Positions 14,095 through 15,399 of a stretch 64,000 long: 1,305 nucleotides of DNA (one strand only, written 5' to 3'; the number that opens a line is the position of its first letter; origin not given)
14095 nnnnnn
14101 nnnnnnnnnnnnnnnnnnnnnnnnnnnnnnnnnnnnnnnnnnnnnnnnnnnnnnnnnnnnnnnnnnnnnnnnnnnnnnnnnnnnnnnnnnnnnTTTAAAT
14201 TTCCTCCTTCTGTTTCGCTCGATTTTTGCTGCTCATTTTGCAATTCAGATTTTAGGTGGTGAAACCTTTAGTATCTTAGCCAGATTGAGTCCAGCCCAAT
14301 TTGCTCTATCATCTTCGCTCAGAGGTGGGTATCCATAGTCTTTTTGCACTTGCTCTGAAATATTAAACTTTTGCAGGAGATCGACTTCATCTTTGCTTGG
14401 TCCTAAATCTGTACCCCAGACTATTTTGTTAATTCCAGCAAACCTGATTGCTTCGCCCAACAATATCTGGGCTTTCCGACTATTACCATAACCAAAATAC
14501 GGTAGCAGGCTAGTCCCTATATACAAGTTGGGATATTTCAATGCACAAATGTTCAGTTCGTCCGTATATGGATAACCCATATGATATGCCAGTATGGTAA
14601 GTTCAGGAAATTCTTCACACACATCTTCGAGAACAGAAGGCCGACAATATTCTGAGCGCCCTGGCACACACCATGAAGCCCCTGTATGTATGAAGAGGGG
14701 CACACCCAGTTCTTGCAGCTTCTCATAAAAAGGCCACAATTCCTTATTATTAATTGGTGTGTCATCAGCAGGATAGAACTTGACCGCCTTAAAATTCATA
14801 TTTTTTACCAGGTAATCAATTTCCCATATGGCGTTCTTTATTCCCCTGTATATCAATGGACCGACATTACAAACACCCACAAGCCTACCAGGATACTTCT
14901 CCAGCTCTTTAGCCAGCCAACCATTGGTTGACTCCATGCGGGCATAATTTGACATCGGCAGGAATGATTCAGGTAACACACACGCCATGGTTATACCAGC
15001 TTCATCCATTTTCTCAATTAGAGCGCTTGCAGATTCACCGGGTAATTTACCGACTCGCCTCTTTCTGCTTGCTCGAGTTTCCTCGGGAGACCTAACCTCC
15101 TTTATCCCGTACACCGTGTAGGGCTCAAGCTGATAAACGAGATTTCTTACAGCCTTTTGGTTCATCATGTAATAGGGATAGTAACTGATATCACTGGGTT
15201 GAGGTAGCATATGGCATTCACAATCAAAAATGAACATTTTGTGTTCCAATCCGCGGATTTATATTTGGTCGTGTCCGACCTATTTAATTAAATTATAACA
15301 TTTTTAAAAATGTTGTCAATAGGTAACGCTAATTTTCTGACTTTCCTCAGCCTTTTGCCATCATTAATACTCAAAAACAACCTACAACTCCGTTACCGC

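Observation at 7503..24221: Island cargo is a complete CoA-dependent (hydroxy)aromatic-acid catabolic module of unknown substrate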

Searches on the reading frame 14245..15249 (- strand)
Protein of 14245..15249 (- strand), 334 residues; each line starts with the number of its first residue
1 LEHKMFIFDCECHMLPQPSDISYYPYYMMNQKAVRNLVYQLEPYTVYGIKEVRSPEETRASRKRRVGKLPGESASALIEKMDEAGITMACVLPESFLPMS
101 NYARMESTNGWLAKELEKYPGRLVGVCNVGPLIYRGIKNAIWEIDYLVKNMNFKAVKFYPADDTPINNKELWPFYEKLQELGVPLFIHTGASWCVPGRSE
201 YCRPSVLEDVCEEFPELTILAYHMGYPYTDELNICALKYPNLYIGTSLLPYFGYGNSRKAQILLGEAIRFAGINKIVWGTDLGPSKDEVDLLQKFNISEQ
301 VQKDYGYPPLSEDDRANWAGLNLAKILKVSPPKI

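Call 3: search_protein_families(library=pfam, proteins=[window:14245-15249:-])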
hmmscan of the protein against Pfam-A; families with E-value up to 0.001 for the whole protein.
window:14245-15249:- (334 aa): 1 family
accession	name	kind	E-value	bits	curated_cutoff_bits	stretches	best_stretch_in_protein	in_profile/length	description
PF04909.20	Amidohydro_2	-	1.3e-22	81.4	26.4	1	9-326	2-286/289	Amidohydrolase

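Call 8: search_protein_families(library=ncbifam, proteins=[window:14245-15249:-], max_evalue=0.00001)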
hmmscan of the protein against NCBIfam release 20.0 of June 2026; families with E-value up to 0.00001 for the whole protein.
window:14245-15249:- (334 aa): 0 families

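Call 9: search_solved_structures(query=window:14245-15249:-, max_evalue=0.01)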
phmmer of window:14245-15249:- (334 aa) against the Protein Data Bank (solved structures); distinct sequences matched with E-value up to 0.01: 10.
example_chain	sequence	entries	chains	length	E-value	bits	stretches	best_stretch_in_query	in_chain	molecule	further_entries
3irs_A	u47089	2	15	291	3.6e-09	39.1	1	110-252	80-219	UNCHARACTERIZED PROTEIN BB4693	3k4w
4igm_A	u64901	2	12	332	0.00019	23.6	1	77-192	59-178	2-amino-3-carboxymuconate-6-semialdehyde decarboxylase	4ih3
4ofc_A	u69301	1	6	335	0.0002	23.5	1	77-192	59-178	2-amino-3-carboxymuconate-6-semialdehyde decarboxylase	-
2wm1_A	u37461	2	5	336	0.0002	23.5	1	77-192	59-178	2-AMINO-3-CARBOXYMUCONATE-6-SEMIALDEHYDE DECARBOXYLASE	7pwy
4ign_A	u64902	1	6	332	0.00023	23.4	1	78-192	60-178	2-amino-3-carboxymuconate-6-semialdehyde decarboxylase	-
6dwv_B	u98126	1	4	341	0.00034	22.8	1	106-196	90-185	4-oxalomesaconate hydratase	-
6dxq_A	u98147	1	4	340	0.00038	22.6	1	106-196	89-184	4-oxalomesaconate hydratase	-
6dxs_A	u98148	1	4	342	0.00039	22.6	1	106-196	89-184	4-oxalomesaconate hydratase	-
6cty_A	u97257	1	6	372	0.00047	22.3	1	153-225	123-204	Dihydroorotase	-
3ij6_A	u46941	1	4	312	0.0027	19.8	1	85-281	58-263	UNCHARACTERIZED METAL-DEPENDENT HYDROLASE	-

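Call 15: find_encoding_contigs(protein=window:14245-15249:-, flank=10000, max_places=6)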
Protein window:14245-15249:- (334 aa): no gene with exactly this product is on record in the collection.

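Call 16: find_homologous_proteins(query=window:14245-15249:-)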
Query window:14245-15249:- (334 aa): 284 proteins with E <= 0.001 among 1442 candidates; the best 120 are listed.
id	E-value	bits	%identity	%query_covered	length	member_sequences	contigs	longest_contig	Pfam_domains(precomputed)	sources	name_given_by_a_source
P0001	4.6e-228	774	100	99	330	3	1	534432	PF04909.21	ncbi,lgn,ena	-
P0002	6.8e-183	625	79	98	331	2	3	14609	PF04909.21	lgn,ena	-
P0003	6.2e-171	586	73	99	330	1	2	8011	PF04909.21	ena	-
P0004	7.3e-171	586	73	98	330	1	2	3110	PF04909.21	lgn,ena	-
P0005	9.5e-171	585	73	99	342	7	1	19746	PF04909.21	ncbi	-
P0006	1.3e-169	582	74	99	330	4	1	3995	PF04909.21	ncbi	-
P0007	1.7e-165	568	71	99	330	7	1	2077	PF04909.21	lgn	-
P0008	9.2e-165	566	70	99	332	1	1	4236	PF04909.21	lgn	-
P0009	2.7e-163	561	69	98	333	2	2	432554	PF04909.21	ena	-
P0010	4.7e-160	550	69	98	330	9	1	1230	PF04909.21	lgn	-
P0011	9.9e-160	549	68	98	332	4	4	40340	PF04909.21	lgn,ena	-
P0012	4.5e-159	547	68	99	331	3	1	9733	PF04909.21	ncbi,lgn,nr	ncbi:MAG: amidohydrolase family protein [Dehalococcoidia bacterium]|nr:amidohydrolase family protein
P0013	6.6e-159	546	67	99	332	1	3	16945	PF04909.21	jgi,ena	-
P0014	2.6e-158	544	68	99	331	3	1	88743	PF04909.21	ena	-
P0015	4.3e-158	544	67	99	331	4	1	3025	PF04909.21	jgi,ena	-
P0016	1.7e-157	542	69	95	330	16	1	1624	PF04909.21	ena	-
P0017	5.9e-157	540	68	99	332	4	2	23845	PF04909.21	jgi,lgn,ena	-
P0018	7.2e-157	540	67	99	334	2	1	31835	PF04909.21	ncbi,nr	ncbi:MAG: amidohydrolase family protein [Deferrisomatales bacterium]|nr:amidohydrolase family protei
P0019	1.9e-156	538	67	99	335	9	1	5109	PF04909.21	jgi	jgi:hypothetical protein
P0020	4.5e-156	537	68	98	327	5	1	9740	PF04909.21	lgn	-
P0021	6.2e-156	537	67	99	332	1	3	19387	PF04909.21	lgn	-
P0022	1.7e-154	532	66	99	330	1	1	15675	PF04909.21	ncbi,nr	ncbi:MAG: amidohydrolase family protein [Deltaproteobacteria bacterium]|nr:amidohydrolase family pro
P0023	3.1e-154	531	66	98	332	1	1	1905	PF04909.21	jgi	jgi:predicted TIM-barrel fold metal-dependent hydrolase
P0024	3.5e-151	521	66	99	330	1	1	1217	PF04909.21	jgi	jgi:uncharacterized protein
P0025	9.0e-151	520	64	99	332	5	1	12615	PF04909.21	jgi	jgi:predicted TIM-barrel fold metal-dependent hydrolase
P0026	3.0e-150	518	67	98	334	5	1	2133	PF04909.21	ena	-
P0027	1.1e-149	516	66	98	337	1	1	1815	PF04909.21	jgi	-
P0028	3.4e-149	514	66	98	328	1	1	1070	PF04909.21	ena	-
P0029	1.1e-148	513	64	98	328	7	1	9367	PF04909.21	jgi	jgi:uncharacterized protein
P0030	1.3e-148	513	65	99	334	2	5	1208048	PF04909.21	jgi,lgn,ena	-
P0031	6.6e-148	510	63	98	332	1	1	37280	PF04909.21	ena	-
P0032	2.6e-147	508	65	98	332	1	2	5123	PF04909.21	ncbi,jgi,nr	ncbi:MAG: amidohydrolase family protein [Deltaproteobacteria bacterium]|nr:amidohydrolase family pro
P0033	3.6e-147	508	63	99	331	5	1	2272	PF04909.21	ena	-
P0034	9.9e-147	506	65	98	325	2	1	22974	PF04909.21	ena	-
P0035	1.1e-146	506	65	99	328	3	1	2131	PF04909.21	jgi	jgi:uncharacterized protein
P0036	2.5e-146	505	65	98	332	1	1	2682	PF04909.21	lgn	-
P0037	1.9e-145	502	64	98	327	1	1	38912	PF04909.21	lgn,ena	-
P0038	2.0e-145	502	63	99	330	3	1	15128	PF04909.21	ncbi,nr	ncbi:MAG: amidohydrolase family protein [Deferrisomatales bacterium]|nr:amidohydrolase family protei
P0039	3.1e-145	501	63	99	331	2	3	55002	PF04909.21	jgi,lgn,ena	-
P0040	6.0e-145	501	65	98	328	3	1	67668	PF04909.21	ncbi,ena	-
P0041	1.7e-144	499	65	98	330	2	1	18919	PF04909.21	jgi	-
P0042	2.5e-144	498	65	98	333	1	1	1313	PF04909.21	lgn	-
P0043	9.1e-143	493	62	98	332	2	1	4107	PF04909.21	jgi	jgi:hypothetical protein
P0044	2.8e-138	479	67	87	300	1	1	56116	PF04909.21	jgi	jgi:hypothetical protein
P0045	2.7e-135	469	65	91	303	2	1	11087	PF04909.21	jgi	jgi:predicted TIM-barrel fold metal-dependent hydrolase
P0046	6.8e-134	464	61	94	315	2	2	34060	PF04909.21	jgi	jgi:hypothetical protein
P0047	6.4e-124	431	56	99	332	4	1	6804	PF04909.21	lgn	-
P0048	6.0e-119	415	75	69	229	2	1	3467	PF04909.21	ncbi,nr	ncbi:MAG: amidohydrolase family protein, partial [Desulfobacterales bacterium]|nr:amidohydrolase fam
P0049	8.8e-113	395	55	98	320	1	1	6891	PF04909.21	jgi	jgi:predicted TIM-barrel fold metal-dependent hydrolase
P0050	1.4e-110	387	55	97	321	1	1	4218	PF04909.21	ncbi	-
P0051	1.2e-107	378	51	99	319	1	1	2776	PF04909.21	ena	-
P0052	2.4e-106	374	51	99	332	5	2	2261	PF04909.21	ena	-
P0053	7.4e-106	372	52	98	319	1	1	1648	PF04909.21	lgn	-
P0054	3.2e-105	370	52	98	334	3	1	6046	PF04909.21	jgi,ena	-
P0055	4.2e-105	369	50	98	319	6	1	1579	PF04909.21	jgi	-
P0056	2.1e-104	367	52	98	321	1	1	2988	PF04909.21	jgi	-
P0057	3.5e-104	366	51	98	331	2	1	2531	PF04909.21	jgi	-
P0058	4.2e-103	363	52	99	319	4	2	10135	PF04909.21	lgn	-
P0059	1.1e-102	362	48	99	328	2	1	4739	PF04909.21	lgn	-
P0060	2.5e-102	360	49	99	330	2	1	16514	PF04909.21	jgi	jgi:uncharacterized protein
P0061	1.7e-100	354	47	98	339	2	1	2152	PF04909.21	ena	-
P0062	7.8e-100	352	49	97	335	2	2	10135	PF04909.21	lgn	-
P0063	6.5e-97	343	47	98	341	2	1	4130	PF04909.21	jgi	jgi:predicted TIM-barrel fold metal-dependent hydrolase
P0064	3.9e-96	340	46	97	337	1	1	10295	PF04909.21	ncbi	ncbi:amidohydrolase family protein [Chloroflexota bacterium]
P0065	2.9e-91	324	72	55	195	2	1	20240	PF04909.21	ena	-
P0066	3.3e-87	311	47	97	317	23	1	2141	PF04909.21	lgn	-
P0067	3.5e-87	311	46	97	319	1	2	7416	PF04909.21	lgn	-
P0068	1.3e-83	299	45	97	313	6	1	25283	PF04909.21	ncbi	ncbi:amidohydrolase family protein [Chloroflexota bacterium]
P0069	2.7e-83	298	44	98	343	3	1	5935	PF04909.21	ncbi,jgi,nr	ncbi:MAG: amidohydrolase family protein [Deltaproteobacteria bacterium]|nr:amidohydrolase family pro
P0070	5.0e-83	297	45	97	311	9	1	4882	PF04909.21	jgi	jgi:predicted TIM-barrel fold metal-dependent hydrolase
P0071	1.9e-82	295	44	98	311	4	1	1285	PF04909.21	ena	-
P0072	1.5e-81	292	44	98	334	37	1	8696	PF04909.21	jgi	-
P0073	3.3e-81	291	44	97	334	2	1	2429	PF04909.21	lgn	-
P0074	1.1e-80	289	45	97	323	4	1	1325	PF04909.21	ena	-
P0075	9.0e-80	286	44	98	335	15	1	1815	PF04909.21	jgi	jgi:predicted TIM-barrel fold metal-dependent hydrolase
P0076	9.6e-80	286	45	97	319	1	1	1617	PF04909.21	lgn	-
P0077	1.7e-79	285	43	97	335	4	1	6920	PF04909.21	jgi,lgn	jgi:hypothetical protein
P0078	1.9e-79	285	43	98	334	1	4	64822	PF04909.21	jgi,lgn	-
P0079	2.2e-79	285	43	97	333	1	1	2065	PF04909.21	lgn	-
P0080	4.7e-79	284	42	98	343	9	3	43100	PF04909.21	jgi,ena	jgi:hypothetical protein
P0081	6.3e-79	283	42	97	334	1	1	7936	PF04909.21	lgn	-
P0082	1.7e-78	282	42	97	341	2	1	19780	PF04909.21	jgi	jgi:uncharacterized protein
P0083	4.9e-78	280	41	98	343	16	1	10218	PF04909.21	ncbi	-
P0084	2.2e-77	278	41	98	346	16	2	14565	PF04909.21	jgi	jgi:hypothetical protein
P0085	2.3e-77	278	43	96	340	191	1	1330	PF04909.21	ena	-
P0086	2.5e-77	278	42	98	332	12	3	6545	PF04909.21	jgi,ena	jgi:predicted TIM-barrel fold metal-dependent hydrolase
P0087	3.0e-77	278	41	98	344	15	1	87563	PF04909.21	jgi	jgi:hypothetical protein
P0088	3.6e-77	278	42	98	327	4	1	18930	PF04909.21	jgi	jgi:predicted TIM-barrel fold metal-dependent hydrolase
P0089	4.6e-77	277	41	97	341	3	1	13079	PF04909.21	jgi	jgi:predicted TIM-barrel fold metal-dependent hydrolase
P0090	1.3e-76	276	42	98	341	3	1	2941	PF04909.21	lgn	-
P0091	2.2e-76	275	42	98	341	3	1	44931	PF04909.21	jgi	jgi:predicted TIM-barrel fold metal-dependent hydrolase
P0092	5.6e-76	274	42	98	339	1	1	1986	PF04909.21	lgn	-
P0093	6.3e-76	274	41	98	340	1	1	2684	PF04909.21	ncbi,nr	ncbi:MAG: amidohydrolase family protein [Dehalococcoidales bacterium]|nr:amidohydrolase family prote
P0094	2.4e-75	272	42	98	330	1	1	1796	PF04909.21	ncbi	-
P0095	4.4e-75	271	40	99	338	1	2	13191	PF04909.21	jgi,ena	jgi:hypothetical protein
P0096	8.2e-75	270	39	98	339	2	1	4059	PF04909.21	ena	-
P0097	1.1e-74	269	39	98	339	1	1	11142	PF04909.21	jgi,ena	-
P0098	2.1e-74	269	39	98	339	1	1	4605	PF04909.21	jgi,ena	-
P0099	2.8e-73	265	40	98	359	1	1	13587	PF04909.21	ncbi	ncbi:amidohydrolase family protein [Chloroflexota bacterium]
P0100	5.9e-73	264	39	99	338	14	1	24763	PF04909.21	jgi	-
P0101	1.5e-72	262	42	100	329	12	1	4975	PF04909.21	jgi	jgi:predicted TIM-barrel fold metal-dependent hydrolase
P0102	3.8e-72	261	40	97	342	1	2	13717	PF04909.21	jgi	jgi:predicted TIM-barrel fold metal-dependent hydrolase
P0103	6.5e-72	260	40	99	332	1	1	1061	PF04909.21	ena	-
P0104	9.3e-72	260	41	97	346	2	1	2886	PF04909.21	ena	-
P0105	1.2e-71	259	67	49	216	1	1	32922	PF04909.21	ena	-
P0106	1.4e-71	259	40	98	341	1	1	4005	PF04909.21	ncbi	-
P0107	2.0e-71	259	39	98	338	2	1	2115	PF04909.21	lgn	-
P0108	3.4e-71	258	41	98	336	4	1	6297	PF04909.21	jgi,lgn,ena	-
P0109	8.5e-71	257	40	99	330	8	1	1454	PF04909.21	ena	-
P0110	1.5e-70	256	39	99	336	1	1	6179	PF04909.21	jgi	jgi:predicted TIM-barrel fold metal-dependent hydrolase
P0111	8.6e-70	253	41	97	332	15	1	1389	PF04909.21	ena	-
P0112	8.9e-70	253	40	98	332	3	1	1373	PF04909.21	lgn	-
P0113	1.1e-69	253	40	98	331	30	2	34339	PF04909.21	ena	-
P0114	2.6e-69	252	45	80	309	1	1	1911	PF04909.21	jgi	jgi:predicted TIM-barrel fold metal-dependent hydrolase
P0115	2.8e-69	252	39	100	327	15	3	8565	PF04909.21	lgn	-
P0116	3.4e-69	251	39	98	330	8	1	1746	PF04909.21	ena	-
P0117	3.4e-69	251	41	99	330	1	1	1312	PF04909.21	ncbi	-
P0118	3.7e-69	251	39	98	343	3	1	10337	PF04909.21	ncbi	-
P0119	4.6e-69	251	40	98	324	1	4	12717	PF04909.21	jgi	-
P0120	4.6e-69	251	40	98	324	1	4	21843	PF04909.21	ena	-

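Call 17: find_encoding_contigs(protein=P0001, flank=10000, max_places=3)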
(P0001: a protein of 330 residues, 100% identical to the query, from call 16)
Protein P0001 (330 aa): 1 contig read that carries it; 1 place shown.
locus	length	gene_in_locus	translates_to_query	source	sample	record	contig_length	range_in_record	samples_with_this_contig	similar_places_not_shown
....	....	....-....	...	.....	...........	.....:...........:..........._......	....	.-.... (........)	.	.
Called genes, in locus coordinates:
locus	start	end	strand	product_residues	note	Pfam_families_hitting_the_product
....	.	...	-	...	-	?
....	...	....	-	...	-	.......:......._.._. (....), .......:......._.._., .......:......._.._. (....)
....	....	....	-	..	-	-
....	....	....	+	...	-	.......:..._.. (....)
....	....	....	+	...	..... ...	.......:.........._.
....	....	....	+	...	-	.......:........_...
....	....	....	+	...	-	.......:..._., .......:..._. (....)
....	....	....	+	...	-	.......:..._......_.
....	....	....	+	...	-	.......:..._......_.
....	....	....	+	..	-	?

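Call 18: find_encoding_contigs(protein=P0009, flank=10000, max_places=3)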
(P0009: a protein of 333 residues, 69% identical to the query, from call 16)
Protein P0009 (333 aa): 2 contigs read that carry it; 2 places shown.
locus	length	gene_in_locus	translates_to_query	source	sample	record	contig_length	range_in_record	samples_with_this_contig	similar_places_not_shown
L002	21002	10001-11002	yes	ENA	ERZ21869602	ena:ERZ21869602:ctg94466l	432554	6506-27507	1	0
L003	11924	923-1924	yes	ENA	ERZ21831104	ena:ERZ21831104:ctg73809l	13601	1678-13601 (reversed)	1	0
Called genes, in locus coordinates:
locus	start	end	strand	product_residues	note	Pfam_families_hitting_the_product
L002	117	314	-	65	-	PF00441:Acyl-CoA_dh_1, PF08028:Acyl-CoA_dh_2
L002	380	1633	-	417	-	PF00108:Thiolase_N, PF02803:Thiolase_C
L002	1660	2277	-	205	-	PF13577:SnoaL_4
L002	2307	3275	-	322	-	PF00561:Abhydrolase_1, PF12697:Abhydrolase_6, PF12146:Hydrolase_4 (weak)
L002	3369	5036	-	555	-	PF00501:AMP-binding, PF13193:AMP-binding_C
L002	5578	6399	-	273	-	PF13411:MerR_1, PF00440:TetR_N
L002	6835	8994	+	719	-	PF04879:Molybdop_Fe4S4, PF00384:Molybdopterin, PF01568:Molydop_binding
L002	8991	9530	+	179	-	PF13187:Fer4_9 (weak), PF13247:Fer4_11, PF13237:Fer4_10 (weak), PF12838:Fer4_7, PF13187:Fer4_9 (weak), PF25160:LdpA_Fe-S-bd, PF12797:Fer4_2 (weak), PF00037:Fer4, +2 more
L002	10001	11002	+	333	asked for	PF04909:Amidohydro_2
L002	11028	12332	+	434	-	PF00724:Oxidored_FMN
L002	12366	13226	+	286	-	PF00378:ECH_1, PF16113:ECH_2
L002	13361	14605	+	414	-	PF02515:CoA_transf_3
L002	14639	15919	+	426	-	PF02515:CoA_transf_3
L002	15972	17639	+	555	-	PF00501:AMP-binding, PF13193:AMP-binding_C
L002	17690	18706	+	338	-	PF03480:DctP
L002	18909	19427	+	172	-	PF04290:DctQ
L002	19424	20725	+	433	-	PF06808:DctM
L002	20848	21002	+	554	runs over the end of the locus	PF00501:AMP-binding, PF13193:AMP-binding_C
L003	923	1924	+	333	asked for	PF04909:Amidohydro_2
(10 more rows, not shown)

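Call 19: find_encoding_contigs(protein=P0018, flank=10000, max_places=3)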
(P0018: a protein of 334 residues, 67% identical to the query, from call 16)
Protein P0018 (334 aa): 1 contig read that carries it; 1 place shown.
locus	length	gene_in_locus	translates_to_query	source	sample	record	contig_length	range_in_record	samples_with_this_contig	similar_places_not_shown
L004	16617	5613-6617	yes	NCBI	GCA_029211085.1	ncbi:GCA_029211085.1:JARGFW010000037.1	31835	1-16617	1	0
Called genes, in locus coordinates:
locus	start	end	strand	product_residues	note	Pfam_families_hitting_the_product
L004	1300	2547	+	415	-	PF00037:Fer4 (faint), PF13237:Fer4_10 (faint), PF12838:Fer4_7 (weak), PF13484:Fer4_16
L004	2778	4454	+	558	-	PF00501:AMP-binding, PF13193:AMP-binding_C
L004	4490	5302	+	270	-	PF00376:MerR (faint), PF13411:MerR_1, PF00440:TetR_N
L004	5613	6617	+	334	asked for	PF04909:Amidohydro_2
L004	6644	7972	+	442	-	PF00724:Oxidored_FMN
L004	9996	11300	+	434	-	PF06808:DctM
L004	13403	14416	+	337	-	PF03480:DctP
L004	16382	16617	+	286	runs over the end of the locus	PF00378:ECH_1, PF16113:ECH_2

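Call 24: find_related_loci(query=A1, collection=genome_contigs, flank=10000)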
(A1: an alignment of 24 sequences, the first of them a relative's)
Query A1 (330 aa) in genome_contigs; peptide patterns used: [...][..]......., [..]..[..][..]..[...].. (x = any residue, [..] = any of these).
48 stretches matched a pattern; 16 encode a relative of the query (tblastn E <= 1e-3); 16 distinct loci.
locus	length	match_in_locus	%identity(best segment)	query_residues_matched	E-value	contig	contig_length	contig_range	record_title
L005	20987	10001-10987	74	1-329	3e-173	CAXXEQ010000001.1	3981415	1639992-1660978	MAG: Desulfomonilaceae bacterium isolate 8deb2ff7-9cb5-4438-9dd6-cb8d27c5cb84 genome assembly, contig: contig_1, whole g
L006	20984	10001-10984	69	1-328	4e-163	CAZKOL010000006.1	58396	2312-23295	MAG TPA_asm: uncultured Dehalococcoidales bacterium isolate SRP178699_co2_170 genome assembly, contig: NODE_134_length_5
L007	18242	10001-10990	68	1-330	7e-162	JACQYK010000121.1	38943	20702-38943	MAG: Deltaproteobacteria bacterium isolate NC_groundwater_1539_Pr4_S-0.65um_50_9 SR1-18-Sp65_coassembly_scaffold_97484,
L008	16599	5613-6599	67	1-329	1e-160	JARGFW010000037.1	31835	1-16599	MAG: Deferrisomatales bacterium isolate C14-16 NODE_617_length_31835_cov_6.709031, whole genome shotgun sequence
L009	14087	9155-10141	67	1-327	2e-152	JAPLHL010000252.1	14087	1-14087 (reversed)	MAG: Chloroflexota bacterium isolate LacPavin_0920_SED4_MAG_48_8 LacPavin_0920_SED4_scaffold_76719, whole genome shotgun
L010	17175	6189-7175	64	1-329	2e-152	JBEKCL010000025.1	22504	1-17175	MAG: Dehalococcoidia bacterium isolate SPRUCE 159 SPRUCE_159_25, whole genome shotgun sequence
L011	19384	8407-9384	65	1-328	1e-151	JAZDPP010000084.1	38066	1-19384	MAG: Pseudomonadota bacterium isolate MEGAHIT-group-0.852 k141_10876483, whole genome shotgun sequence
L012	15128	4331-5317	63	1-329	8e-148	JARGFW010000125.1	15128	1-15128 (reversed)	MAG: Deferrisomatales bacterium isolate C14-16 NODE_1543_length_15128_cov_6.646388, whole genome shotgun sequence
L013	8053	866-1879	49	1-328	2e-107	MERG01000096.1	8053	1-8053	MAG: Betaproteobacteria bacterium RIFCSPLOWO2_12_FULL_62_13 rifcsplowo2_12_scaffold_16273, whole genome shotgun sequence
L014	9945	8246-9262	45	1-329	1e-100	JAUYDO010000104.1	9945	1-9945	MAG: Dehalococcoidia bacterium isolate C20_metabat.bin.41 C20_k141_337016, whole genome shotgun sequence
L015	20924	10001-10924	44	1-325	3e-89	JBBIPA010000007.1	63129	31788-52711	MAG: Chloroflexota bacterium isolate TCS170221_bin_292 NODE_311_length_63129_cov_5.419206, whole genome shotgun sequence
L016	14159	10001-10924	45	1-325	5e-87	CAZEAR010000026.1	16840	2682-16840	MAG TPA_asm: uncultured Dehalococcoidales bacterium isolate binchicken_co294_169 genome assembly, contig: NODE_3579_leng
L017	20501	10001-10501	25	105-278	4e-15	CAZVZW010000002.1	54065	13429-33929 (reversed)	MAG TPA_asm: uncultured Chloroflexota bacterium isolate SRP308112_co1_204 genome assembly, contig: NODE_559_length_54065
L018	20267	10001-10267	33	160-248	7e-12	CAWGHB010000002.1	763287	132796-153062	MAG: uncultured Acidimicrobiia bacterium isolate MFD02840.bin.2.84 genome assembly, contig: contig_112274, whole genome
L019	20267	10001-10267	32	160-248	7e-11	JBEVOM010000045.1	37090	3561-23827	MAG: Ilumatobacteraceae bacterium isolate T4R6UO.2.metabat2 T4R6UO.2.metabat2_k133_5195500, whole genome shotgun sequenc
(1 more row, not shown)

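Call 26: find_encoding_contigs(protein=P0030, flank=10000, max_places=2)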
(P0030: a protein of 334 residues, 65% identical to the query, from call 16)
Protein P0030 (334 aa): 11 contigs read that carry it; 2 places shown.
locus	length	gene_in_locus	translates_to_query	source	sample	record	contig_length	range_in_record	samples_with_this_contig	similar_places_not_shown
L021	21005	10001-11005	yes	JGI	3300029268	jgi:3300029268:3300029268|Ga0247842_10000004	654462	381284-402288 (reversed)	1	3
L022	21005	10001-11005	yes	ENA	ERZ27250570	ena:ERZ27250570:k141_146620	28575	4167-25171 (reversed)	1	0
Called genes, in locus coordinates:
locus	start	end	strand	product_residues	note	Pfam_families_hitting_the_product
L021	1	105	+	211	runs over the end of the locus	PF09335:VTT_dom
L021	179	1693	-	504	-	PF01979:Amidohydro_1, PF07969:Amidohydro_3 (weak)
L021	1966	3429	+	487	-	PF00501:AMP-binding, PF14535:AMP-binding_C_2 (weak)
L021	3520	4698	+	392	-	PF04389:Peptidase_M28, PF01546:Peptidase_M20 (faint)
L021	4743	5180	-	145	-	PF09719:C_GCAxxG_C_C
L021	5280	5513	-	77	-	-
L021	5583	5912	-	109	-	PF12840:HTH_20 (weak), PF01022:HTH_5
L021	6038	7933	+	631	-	PF01019:G_glu_transpept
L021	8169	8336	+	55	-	-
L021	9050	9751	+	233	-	PF00027:cNMP_binding, PF13545:HTH_Crp_2, PF13412:HTH_24 (faint)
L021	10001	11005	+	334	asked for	PF04909:Amidohydro_2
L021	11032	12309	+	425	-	PF00724:Oxidored_FMN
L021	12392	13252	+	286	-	PF00378:ECH_1, PF16113:ECH_2 (weak)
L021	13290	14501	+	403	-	PF02515:CoA_transf_3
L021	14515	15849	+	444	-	PF02515:CoA_transf_3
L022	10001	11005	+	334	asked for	PF04909:Amidohydro_2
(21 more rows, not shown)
